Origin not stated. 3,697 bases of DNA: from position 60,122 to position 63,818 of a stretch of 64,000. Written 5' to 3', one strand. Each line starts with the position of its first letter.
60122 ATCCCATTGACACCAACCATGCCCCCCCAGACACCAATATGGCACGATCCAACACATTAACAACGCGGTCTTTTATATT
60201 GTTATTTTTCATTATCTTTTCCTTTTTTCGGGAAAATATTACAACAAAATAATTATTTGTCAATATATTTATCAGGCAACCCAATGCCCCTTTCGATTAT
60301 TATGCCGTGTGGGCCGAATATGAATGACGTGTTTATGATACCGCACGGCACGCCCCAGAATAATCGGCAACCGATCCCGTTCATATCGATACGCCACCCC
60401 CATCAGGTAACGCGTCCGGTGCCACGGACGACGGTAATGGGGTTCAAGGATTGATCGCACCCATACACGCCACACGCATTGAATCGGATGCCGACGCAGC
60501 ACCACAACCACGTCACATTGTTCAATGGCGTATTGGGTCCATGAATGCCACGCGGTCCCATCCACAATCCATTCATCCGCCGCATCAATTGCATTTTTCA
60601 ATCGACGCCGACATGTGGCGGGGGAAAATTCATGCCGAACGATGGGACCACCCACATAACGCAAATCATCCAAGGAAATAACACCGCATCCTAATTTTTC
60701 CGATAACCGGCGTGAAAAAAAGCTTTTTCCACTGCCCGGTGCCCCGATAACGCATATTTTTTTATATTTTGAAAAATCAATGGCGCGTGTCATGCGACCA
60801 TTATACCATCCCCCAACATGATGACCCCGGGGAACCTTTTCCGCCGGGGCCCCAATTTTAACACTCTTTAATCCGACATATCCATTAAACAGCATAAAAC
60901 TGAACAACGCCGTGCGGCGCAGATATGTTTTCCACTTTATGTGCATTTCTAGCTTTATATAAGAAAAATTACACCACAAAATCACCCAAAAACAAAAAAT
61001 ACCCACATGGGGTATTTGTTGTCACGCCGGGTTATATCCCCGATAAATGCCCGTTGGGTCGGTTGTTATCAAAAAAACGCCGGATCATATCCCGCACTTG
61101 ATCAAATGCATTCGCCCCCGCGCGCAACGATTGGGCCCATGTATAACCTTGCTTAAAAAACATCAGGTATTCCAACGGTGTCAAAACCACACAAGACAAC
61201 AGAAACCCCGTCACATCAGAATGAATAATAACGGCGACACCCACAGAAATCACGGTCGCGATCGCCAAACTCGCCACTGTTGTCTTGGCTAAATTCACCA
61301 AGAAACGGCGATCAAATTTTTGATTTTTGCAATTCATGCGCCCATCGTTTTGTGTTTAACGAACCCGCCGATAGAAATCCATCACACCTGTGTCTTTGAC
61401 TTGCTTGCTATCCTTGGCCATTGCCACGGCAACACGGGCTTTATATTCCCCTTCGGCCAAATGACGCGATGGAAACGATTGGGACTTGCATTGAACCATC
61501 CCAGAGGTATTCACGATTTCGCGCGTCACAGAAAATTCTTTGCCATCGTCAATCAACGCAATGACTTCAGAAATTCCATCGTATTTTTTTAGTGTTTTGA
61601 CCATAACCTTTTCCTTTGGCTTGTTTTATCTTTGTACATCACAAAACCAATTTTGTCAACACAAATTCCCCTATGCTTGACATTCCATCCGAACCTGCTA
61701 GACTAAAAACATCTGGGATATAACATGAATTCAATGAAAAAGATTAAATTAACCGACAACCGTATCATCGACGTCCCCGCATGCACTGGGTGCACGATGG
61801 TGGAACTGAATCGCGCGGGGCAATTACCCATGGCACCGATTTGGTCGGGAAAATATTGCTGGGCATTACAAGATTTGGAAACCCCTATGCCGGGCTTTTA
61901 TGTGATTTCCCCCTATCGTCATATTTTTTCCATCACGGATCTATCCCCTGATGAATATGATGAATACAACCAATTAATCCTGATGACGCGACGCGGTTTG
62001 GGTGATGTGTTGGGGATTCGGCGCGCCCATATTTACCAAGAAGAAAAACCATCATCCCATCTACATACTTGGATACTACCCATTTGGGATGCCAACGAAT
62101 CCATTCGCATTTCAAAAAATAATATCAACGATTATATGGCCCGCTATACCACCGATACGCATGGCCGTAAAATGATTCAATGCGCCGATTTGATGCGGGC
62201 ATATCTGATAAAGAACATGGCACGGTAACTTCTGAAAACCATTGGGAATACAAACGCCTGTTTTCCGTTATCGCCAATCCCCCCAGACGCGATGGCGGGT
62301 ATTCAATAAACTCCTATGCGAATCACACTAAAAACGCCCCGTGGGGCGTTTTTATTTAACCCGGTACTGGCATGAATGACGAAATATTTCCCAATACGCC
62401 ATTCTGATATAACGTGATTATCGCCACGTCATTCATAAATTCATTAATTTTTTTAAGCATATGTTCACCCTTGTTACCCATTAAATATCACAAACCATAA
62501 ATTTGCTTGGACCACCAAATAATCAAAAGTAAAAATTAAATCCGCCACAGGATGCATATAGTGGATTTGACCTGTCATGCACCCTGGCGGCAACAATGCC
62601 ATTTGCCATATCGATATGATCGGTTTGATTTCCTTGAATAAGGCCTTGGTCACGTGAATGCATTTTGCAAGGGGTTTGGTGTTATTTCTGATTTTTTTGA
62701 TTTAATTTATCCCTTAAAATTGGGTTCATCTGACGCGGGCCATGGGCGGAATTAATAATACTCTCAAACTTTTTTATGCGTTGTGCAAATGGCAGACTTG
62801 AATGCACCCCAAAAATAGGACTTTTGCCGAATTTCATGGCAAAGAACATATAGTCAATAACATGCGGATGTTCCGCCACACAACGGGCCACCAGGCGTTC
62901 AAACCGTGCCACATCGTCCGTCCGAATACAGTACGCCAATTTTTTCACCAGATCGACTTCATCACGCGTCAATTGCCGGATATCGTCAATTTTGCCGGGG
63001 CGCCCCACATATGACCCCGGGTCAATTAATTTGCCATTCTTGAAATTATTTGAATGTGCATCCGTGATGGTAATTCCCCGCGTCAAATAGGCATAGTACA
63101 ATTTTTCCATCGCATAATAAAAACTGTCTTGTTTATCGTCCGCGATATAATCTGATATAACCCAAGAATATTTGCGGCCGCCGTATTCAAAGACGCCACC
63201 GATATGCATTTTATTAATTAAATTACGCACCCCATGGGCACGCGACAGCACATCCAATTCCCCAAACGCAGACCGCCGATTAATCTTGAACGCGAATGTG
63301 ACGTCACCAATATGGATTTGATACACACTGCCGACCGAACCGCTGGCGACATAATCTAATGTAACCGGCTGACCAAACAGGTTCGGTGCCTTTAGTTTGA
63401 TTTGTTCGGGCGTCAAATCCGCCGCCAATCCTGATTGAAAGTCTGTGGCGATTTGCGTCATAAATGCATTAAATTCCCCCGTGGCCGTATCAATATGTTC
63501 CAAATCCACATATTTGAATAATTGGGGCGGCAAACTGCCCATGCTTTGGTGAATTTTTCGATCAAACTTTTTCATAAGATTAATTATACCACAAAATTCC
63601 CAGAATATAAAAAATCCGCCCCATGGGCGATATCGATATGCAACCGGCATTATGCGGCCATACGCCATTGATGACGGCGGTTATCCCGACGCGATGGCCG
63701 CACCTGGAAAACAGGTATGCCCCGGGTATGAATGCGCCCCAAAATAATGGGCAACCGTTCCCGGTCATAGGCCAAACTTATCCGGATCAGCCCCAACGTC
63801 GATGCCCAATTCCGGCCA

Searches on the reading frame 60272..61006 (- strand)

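Call 18: search_protein_families(library=pfam, proteins=[window:60272-61006:-], max_evalue=0.01)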
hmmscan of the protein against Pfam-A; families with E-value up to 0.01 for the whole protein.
window:60272-61006:- (244 aa): 5 families
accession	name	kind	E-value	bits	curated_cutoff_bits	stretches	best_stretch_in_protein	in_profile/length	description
PF13671.12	AAA_33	-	1.8e-07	32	27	1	84-157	2-84/143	AAA domain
PF13238.12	AAA_18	-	3.4e-07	31.2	29.4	1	84-185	1-99/128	AAA domain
PF13207.12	AAA_17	-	0.00044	21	27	1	87-112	1-26/136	AAA domain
PF13401.12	AAA_22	-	0.0087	16.8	27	0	84-110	8-37/130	AAA domain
PF13521.12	AAA_28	-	0.0096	16.6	27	0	83-107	1-25/164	AAA domain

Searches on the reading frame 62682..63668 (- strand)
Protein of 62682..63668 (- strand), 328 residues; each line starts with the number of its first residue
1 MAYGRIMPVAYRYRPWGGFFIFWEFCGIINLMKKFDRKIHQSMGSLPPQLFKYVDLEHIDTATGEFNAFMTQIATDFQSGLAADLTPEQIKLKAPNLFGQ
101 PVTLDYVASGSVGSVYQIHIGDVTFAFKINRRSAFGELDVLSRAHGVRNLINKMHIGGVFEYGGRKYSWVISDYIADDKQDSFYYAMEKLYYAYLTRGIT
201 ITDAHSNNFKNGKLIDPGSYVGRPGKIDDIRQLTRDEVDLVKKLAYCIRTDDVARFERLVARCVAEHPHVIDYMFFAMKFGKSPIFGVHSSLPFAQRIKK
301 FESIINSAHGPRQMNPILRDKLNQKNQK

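Call 16: search_protein_families(library=pfam, proteins=[window:62682-63668:-], max_evalue=0.001)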
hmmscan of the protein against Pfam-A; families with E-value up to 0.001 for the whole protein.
window:62682-63668:- (328 aa): 0 families

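Call 29: search_protein_families(library=pfam, proteins=[window:62682-63668:-], max_evalue=0.01)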
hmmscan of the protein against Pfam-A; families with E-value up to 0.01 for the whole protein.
window:62682-63668:- (328 aa): 0 families

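Call 56: find_encoding_contigs(protein=window:62682-63668:-, flank=10000, max_places=1)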
Protein window:62682-63668:- (328 aa): no gene with exactly this product is on record in the collection.
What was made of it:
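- Tried and rejected: Extending the window's right end failed because no exact protein was on record (call 56).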
